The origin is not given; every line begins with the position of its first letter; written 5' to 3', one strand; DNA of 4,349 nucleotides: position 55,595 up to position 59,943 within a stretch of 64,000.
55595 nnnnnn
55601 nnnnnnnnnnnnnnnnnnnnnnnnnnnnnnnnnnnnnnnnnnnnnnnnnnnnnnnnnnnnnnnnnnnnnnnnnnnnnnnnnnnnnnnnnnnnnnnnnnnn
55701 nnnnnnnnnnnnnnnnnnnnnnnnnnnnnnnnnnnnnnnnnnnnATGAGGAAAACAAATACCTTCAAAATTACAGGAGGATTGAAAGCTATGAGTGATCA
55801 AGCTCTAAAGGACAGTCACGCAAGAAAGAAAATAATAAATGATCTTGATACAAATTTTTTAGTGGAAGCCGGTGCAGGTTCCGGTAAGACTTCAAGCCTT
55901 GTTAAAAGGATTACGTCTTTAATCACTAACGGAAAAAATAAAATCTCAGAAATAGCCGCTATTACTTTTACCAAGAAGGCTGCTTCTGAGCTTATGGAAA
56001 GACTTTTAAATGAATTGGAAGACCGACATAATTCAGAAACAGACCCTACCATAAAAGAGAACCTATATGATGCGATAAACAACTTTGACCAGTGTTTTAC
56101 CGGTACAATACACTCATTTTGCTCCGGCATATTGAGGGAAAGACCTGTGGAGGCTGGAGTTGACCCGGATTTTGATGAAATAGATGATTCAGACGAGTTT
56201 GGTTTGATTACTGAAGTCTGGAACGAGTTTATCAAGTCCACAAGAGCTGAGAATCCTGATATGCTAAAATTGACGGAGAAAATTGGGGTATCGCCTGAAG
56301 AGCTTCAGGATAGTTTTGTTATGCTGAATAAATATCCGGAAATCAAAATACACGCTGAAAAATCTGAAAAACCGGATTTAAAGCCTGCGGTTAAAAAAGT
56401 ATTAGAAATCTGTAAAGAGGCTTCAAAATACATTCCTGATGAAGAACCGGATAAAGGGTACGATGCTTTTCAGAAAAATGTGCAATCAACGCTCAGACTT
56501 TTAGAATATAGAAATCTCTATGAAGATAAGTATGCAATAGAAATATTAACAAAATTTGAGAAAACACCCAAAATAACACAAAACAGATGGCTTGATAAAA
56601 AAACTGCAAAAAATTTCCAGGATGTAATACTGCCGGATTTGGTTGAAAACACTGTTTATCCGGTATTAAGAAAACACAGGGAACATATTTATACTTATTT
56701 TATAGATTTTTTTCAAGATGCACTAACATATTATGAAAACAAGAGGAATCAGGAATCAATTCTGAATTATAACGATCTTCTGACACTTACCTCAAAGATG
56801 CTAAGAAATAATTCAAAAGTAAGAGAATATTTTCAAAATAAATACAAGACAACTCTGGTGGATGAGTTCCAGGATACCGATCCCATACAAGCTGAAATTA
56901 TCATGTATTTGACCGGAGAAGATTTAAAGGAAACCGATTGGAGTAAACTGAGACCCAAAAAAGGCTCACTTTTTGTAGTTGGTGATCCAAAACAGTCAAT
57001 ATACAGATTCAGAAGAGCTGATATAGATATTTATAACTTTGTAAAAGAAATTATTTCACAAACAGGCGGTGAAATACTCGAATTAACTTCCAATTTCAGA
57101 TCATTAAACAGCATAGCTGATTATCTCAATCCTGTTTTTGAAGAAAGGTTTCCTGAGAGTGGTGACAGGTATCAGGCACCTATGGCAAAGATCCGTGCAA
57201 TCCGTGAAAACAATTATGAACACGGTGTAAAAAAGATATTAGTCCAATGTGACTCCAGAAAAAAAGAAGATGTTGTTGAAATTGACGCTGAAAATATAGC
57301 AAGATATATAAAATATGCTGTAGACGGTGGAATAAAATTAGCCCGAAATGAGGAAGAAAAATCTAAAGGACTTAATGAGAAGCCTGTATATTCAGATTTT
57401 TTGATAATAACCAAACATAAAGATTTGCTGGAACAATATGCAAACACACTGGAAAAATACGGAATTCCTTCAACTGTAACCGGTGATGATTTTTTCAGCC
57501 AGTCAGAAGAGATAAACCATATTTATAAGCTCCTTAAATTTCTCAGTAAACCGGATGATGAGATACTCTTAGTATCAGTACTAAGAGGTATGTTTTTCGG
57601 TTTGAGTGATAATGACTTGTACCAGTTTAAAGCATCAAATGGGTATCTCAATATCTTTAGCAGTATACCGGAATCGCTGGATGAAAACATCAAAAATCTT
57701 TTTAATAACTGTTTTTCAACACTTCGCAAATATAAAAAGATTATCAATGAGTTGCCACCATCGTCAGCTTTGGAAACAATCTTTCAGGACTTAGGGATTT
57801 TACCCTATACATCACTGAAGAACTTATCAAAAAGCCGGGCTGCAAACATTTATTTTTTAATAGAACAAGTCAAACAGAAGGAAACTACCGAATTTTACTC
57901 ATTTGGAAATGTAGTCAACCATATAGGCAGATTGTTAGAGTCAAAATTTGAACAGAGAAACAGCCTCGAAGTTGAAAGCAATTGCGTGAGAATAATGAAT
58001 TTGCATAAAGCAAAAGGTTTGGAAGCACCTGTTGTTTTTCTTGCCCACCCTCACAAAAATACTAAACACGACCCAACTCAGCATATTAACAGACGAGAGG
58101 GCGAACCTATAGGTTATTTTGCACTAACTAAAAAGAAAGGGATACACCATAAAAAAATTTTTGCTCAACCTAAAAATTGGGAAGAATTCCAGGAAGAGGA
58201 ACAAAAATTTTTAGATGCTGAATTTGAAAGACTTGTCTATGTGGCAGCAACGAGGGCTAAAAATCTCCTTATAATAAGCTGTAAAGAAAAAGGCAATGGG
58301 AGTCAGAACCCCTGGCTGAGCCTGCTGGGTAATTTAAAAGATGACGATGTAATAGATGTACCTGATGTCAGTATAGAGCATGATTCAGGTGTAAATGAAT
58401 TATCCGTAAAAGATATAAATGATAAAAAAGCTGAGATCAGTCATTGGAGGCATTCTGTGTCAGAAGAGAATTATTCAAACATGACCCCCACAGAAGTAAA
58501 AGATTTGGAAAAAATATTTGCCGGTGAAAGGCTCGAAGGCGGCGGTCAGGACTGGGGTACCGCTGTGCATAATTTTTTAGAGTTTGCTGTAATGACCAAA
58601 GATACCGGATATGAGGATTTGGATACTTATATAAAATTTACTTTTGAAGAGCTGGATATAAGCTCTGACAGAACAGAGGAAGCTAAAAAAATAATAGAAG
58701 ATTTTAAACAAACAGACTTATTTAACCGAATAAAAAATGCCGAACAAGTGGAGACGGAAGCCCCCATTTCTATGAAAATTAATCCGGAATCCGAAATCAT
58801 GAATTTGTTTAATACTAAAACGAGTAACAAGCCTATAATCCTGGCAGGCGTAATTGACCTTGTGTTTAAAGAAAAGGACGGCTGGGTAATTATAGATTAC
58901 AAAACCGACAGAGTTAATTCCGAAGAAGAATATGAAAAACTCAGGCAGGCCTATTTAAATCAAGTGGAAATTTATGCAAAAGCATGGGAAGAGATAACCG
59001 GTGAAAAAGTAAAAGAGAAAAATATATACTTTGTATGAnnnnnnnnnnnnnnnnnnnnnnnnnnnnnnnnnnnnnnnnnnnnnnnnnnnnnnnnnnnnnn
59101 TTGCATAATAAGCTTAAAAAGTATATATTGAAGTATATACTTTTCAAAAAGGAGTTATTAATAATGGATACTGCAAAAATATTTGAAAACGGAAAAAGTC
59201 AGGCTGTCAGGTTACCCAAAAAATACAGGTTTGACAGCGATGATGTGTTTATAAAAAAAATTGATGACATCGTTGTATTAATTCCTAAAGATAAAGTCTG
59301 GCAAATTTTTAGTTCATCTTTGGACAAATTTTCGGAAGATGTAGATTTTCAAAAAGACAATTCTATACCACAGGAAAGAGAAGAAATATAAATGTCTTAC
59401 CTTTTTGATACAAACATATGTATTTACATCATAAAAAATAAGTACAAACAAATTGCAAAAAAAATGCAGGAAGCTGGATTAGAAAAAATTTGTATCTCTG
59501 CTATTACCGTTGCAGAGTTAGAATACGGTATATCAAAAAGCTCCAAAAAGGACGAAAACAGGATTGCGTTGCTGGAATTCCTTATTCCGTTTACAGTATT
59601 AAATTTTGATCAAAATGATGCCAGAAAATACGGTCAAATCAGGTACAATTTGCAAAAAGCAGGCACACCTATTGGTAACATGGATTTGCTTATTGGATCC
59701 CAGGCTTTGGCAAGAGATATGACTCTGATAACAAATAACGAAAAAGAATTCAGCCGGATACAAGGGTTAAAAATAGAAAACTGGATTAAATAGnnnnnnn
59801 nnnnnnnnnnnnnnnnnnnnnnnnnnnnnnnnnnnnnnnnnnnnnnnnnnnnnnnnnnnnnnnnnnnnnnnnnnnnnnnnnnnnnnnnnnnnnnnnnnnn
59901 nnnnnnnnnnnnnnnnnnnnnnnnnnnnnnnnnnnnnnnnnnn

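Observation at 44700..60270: Integrated island bounded by a tRNA 3'-fragment att remnant directly after recJ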

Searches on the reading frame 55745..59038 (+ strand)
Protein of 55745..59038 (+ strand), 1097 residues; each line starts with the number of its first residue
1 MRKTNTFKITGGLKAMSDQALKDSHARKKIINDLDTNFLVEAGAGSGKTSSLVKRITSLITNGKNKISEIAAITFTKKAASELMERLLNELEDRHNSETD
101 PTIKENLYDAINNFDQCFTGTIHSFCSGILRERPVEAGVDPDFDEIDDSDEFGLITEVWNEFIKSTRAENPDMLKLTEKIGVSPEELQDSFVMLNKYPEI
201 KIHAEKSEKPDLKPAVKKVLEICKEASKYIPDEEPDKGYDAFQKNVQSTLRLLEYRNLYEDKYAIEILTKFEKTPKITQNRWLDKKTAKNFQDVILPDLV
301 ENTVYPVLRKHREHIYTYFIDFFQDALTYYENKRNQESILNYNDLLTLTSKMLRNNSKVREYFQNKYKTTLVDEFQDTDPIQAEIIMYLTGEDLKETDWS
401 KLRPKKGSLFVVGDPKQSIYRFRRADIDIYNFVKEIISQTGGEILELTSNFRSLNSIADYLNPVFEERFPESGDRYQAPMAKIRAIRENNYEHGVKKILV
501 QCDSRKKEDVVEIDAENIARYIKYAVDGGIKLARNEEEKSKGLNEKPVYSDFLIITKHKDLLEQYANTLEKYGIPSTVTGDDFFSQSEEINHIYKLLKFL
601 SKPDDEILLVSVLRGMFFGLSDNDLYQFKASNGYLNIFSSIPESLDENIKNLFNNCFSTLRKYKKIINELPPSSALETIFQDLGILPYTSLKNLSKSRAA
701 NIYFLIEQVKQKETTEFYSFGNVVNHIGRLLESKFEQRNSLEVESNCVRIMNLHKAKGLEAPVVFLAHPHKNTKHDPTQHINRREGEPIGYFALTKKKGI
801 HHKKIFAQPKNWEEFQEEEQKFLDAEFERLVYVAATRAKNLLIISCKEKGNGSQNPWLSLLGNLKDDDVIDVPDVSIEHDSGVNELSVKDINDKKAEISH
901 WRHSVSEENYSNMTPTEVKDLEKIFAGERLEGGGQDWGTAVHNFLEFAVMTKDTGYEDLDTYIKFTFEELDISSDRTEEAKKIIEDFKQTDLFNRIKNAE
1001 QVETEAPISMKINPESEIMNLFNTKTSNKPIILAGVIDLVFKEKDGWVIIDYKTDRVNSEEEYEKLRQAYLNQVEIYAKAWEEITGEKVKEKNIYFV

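Call 11: search_protein_families(library=pfam, proteins=[window:55745-59038:+], max_evalue=0.01)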
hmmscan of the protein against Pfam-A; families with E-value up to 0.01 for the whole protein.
window:55745-59038:+ (1097 aa): 7 families
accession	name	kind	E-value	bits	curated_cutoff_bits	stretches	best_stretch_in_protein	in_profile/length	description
PF00580.27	UvrD-helicase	-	1e-55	189.7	23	1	27-432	5-265/271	UvrD/REP helicase N-terminal domain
PF13361.12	UvrD_C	-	5.7e-23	82.3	25.6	1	446-848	2-349/350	UvrD-like helicase C-terminal domain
PF13245.12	AAA_19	-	9.2e-16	58.7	25.1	1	36-423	12-134/134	AAA domain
PF12705.13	PDDEXK_1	-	4.4e-10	40.3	22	1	935-1087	35-175/247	PD-(D/E)XK nuclease superfamily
PF13538.12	UvrD_C_2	-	6e-09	36.1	27.4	1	748-776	2-29/52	UvrD-like helicase C-terminal domain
PF01443.25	Viral_helicase1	-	4.6e-05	23.8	21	0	39-77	2-36/228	Viral superfamily 1 RNA helicase core domain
PF04851.21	ResIII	-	0.0031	17.9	22.5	0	31-106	19-87/164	Type III restriction enzyme, res subunit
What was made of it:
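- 52780..59038 (+): AddB-like (1005 aa) and AddA-like (UvrD helicase plus PD-(D/E)XK nuclease) gene pair, Flexsi_1588 and Flexsi_1589. Pfam (call 11).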

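Call 48: search_protein_families(library=padloc, proteins=[window:55745-59038:+], max_evalue=0.01)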
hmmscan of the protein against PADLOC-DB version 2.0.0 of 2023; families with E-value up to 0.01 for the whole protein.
window:55745-59038:+ (1097 aa): 48 families (the best 25 are shown)
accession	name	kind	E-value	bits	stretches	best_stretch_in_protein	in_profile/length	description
PDLC03802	RTasHel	-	3.1e-40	136.7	3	330-593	156-356/675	DRT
PDLC00132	GajB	-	4.8e-39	132.5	2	24-146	5-105/625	UrvD helicase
PDLC00114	GajB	-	4.3e-36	122.7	2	32-191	17-163/635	UrvD helicase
PDLC00122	GajB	-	6.4e-35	119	2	343-492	139-272/502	UrvD helicase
PDLC00123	GajB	-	3.1e-34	116.5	3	336-469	146-263/540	UrvD helicase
PDLC00135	GajB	-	1.1e-30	105.1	2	24-119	7-96/603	UrvD helicase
PDLC00119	GajB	-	1.6e-29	101.3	2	318-467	170-302/565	UrvD helicase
PDLC00117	GajB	-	1.8e-29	100.7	2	325-504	177-345/604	UrvD helicase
PDLC00127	GajB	-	3.3e-29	99.8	2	323-462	158-286/594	UrvD helicase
PDLC00129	GajB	-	2.1e-27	94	3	326-509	184-351/594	UrvD helicase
PDLC00107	GajB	-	6.7e-26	89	3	276-509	127-343/587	UrvD helicase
PDLC00103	GajB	-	1.5e-23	81.6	2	239-467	98-297/612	UrvD helicase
PDLC00138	GajB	-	1.7e-23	81.2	2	331-469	185-308/581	UrvD helicase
PDLC00130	GajB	-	3.2e-23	79.8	2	325-466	165-291/589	UrvD helicase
PDLC00118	GajB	-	2.2e-22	77.7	2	333-465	115-238/515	UrvD helicase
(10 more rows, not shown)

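Call 87: search_protein_families(library=ncbifam, proteins=[window:55745-59038:+, P0081], max_evalue=0.01)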
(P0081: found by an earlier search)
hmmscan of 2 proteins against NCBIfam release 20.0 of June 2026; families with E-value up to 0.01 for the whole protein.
window:55745-59038:+ (1097 aa): 13 families
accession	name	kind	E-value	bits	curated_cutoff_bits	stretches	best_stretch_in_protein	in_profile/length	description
TIGR02785.1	addA_Gpos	equivalog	6.5e-107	358.8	707.65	3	281-847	301-879/1234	helicase-exonuclease AddAB subunit AddA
TIGR02784.1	addA_alphas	equivalog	9.4e-74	249.4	860.75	3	323-1085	344-1118/1138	double-strand break repair helicase AddA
TIGR00609.1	recB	equivalog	1.6e-72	245.1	696.05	2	34-847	8-813/1175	exodeoxyribonuclease V subunit beta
TIGR01073.1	pcrA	equivalog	1.6e-50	172.2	911.2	2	319-767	162-568/725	DNA helicase PcrA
NF010485.0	PRK13909.1-2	equivalog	3.8e-47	161.1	650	2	38-472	6-431/909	RecB-like helicase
NF010487.0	PRK13909.1-4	equivalog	6.5e-46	157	759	2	40-524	9-471/924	RecB-like helicase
TIGR01075.1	uvrD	equivalog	3.9e-40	137.8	1144.45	3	325-467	167-294/715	DNA helicase II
TIGR01074.1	rep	equivalog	8.2e-40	136.7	951.45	3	30-166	9-127/668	DNA helicase Rep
NF008743.0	PRK11773.1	equivalog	1.7e-39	135.8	965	3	319-465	166-297/720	DNA helicase II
NF008172.0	PRK10919.1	equivalog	1.1e-29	103.2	1168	2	322-460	163-286/673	DNA helicase Rep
NF008276.0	PRK11054.1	equivalog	3e-26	92.1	543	2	18-92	194-266/684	DNA helicase IV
NF008128.0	PRK10876.1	equivalog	3.8e-25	87.8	1697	1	332-629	341-632/1181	exodeoxyribonuclease V subunit beta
NF010486.0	PRK13909.1-3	equivalog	3.2e-20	71.8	1109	2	336-482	298-440/921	RecB-like helicase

P0081 (410 aa): 9 families
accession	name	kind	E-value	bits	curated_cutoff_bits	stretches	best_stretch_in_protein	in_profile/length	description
TIGR02224.1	recomb_XerC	equivalog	4.4e-21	75.5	335.15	1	109-363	15-269/295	tyrosine recombinase XerC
TIGR02225.1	recomb_XerD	equivalog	6.5e-20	71.6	329.6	1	108-363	14-266/290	site-specific tyrosine recombinase XerD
NF040815.2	recomb_XerA_Arch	equivalog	1.1e-18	67.8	220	1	109-363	14-246/263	site-specific tyrosine recombinase/integron integrase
NF001399.0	PRK00283.1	subfamily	3.7e-15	55.9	279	1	102-362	18-274/300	tyrosine recombinase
TIGR02249.1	integrase_gron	subfamily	2.7e-09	36.8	265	2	111-255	18-154/315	integron integrase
NF003462.0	PRK05084.1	equivalog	4.5e-08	32.2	267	1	227-364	205-337/360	tyrosine recombinase XerS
NF002331.0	PRK01287.1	subfamily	3.6e-07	29.5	371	1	150-364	95-305/365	site-specific tyrosine recombinase XerC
NF011946.0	PRK15417.1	equivalog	2.7e-05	23.5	435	0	198-256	115-170/337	integron integrase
NF007370.0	PRK09870.1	subfamily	0.00021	21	221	1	189-359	3-167/200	tyrosine-type DNA invertase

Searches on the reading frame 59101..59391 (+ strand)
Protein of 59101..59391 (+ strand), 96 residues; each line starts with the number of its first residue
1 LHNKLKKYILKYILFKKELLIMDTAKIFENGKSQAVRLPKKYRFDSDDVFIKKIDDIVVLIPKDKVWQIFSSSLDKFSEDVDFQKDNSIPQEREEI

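Call 11: search_protein_families(library=pfam, proteins=[window:59101-59391:+], max_evalue=0.01)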
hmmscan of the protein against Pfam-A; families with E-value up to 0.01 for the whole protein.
window:59101-59391:+ (96 aa): 1 family
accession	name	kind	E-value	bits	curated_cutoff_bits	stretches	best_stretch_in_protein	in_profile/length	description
PF04014.23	MazE_antitoxin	-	8.5e-06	26.1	24.7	1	28-67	2-47/48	Antidote-toxin recognition MazE, bacterial antitoxin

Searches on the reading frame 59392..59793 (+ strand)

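Call 11: search_protein_families(library=pfam, proteins=[window:59392-59793:+], max_evalue=0.01)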
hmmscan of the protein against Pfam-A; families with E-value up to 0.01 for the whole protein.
window:59392-59793:+ (133 aa): 1 family
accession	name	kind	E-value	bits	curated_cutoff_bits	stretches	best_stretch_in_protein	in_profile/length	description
PF01850.27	PIN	-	1.6e-19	71.2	23.6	1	3-124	1-118/120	PIN domain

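Call 87: search_protein_families(library=ncbifam, proteins=[P0081], max_evalue=0.01)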
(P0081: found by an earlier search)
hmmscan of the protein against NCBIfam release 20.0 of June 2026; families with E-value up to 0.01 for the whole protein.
P0081 (410 aa): 9 families
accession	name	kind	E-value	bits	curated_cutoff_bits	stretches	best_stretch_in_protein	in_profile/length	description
TIGR02224.1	recomb_XerC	equivalog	4.4e-21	75.5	335.15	1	109-363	15-269/295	tyrosine recombinase XerC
TIGR02225.1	recomb_XerD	equivalog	6.5e-20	71.6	329.6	1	108-363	14-266/290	site-specific tyrosine recombinase XerD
NF040815.2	recomb_XerA_Arch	equivalog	1.1e-18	67.8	220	1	109-363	14-246/263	site-specific tyrosine recombinase/integron integrase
NF001399.0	PRK00283.1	subfamily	3.7e-15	55.9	279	1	102-362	18-274/300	tyrosine recombinase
TIGR02249.1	integrase_gron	subfamily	2.7e-09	36.8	265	2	111-255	18-154/315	integron integrase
NF003462.0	PRK05084.1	equivalog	4.5e-08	32.2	267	1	227-364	205-337/360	tyrosine recombinase XerS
NF002331.0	PRK01287.1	subfamily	3.6e-07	29.5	371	1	150-364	95-305/365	site-specific tyrosine recombinase XerC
NF011946.0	PRK15417.1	equivalog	2.7e-05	23.5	435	0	198-256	115-170/337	integron integrase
NF007370.0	PRK09870.1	subfamily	0.00021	21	221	1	189-359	3-167/200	tyrosine-type DNA invertase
